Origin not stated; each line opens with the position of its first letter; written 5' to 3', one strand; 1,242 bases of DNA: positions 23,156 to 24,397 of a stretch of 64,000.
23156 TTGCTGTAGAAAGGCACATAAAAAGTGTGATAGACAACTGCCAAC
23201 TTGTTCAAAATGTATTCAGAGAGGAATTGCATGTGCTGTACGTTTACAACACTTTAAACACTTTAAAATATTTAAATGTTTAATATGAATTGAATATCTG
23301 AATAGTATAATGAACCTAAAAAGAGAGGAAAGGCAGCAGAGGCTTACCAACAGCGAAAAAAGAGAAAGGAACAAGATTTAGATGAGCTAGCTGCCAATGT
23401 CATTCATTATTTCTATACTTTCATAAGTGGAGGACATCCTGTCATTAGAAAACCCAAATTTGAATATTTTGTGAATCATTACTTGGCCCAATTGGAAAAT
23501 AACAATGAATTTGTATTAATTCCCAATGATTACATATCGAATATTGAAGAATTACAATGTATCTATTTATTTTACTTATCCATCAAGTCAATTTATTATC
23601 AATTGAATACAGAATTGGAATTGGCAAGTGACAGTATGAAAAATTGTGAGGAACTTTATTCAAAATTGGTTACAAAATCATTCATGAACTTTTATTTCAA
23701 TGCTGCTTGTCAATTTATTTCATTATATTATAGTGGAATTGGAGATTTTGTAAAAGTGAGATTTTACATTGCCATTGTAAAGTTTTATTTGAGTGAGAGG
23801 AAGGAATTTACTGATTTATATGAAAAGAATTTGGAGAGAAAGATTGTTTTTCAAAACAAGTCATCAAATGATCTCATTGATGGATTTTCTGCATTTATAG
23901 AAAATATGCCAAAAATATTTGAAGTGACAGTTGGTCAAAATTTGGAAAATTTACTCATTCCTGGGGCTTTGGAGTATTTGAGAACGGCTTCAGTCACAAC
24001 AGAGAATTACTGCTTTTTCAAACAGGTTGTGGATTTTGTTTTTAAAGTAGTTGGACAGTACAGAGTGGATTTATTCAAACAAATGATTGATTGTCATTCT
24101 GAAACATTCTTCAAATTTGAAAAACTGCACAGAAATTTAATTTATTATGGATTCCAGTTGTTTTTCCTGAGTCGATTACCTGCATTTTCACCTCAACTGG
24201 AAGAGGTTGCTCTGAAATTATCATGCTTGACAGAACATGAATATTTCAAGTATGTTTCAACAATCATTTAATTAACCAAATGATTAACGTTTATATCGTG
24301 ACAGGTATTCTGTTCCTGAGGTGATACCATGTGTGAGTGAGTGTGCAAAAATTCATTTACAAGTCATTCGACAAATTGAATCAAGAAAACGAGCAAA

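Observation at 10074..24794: Three paralogous Zn2Cys6 regulator genes with identical 3-exon architecture interleaved with tailoring-type enzyme genes: candidate co-regulated metabolic module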

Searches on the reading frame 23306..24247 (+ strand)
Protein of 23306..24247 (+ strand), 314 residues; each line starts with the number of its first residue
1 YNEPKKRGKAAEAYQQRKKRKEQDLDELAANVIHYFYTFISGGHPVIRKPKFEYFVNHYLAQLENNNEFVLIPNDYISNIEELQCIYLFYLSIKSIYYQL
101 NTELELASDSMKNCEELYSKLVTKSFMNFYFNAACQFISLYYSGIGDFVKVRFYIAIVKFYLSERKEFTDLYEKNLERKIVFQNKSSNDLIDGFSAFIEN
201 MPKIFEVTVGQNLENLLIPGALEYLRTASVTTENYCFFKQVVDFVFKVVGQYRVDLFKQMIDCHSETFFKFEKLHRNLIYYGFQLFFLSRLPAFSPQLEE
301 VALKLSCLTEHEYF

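Call 37: find_homologous_proteins(query=A3, max_evalue=0.001)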
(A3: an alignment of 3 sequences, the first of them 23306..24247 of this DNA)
Query A3 (3 sequences) (314 aa, profile of the alignment): 2 proteins with E <= 0.001 among 3122 candidates.
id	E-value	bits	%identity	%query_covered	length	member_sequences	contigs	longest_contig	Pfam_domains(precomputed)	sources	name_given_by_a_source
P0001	7.4e-169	579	100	100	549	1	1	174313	PF00172.24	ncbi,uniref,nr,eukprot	ncbi:predicted protein [Naegleria gruberi]|uniref:Predicted protein n=1 Tax=Naegleria gruberi TaxID=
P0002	2.4e-132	459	54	99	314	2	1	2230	-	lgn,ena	-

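Call 87: find_related_loci(query=A3, collection=metagenome_contigs, flank=10000)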
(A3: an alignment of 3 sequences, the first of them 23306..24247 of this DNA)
Query A3 (314 aa) in metagenome_contigs; peptide patterns used: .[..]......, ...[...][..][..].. (x = any residue, [..] = any of these).
332 stretches matched a pattern, but none encodes a relative of the query by tblastn (E <= 1e-3).
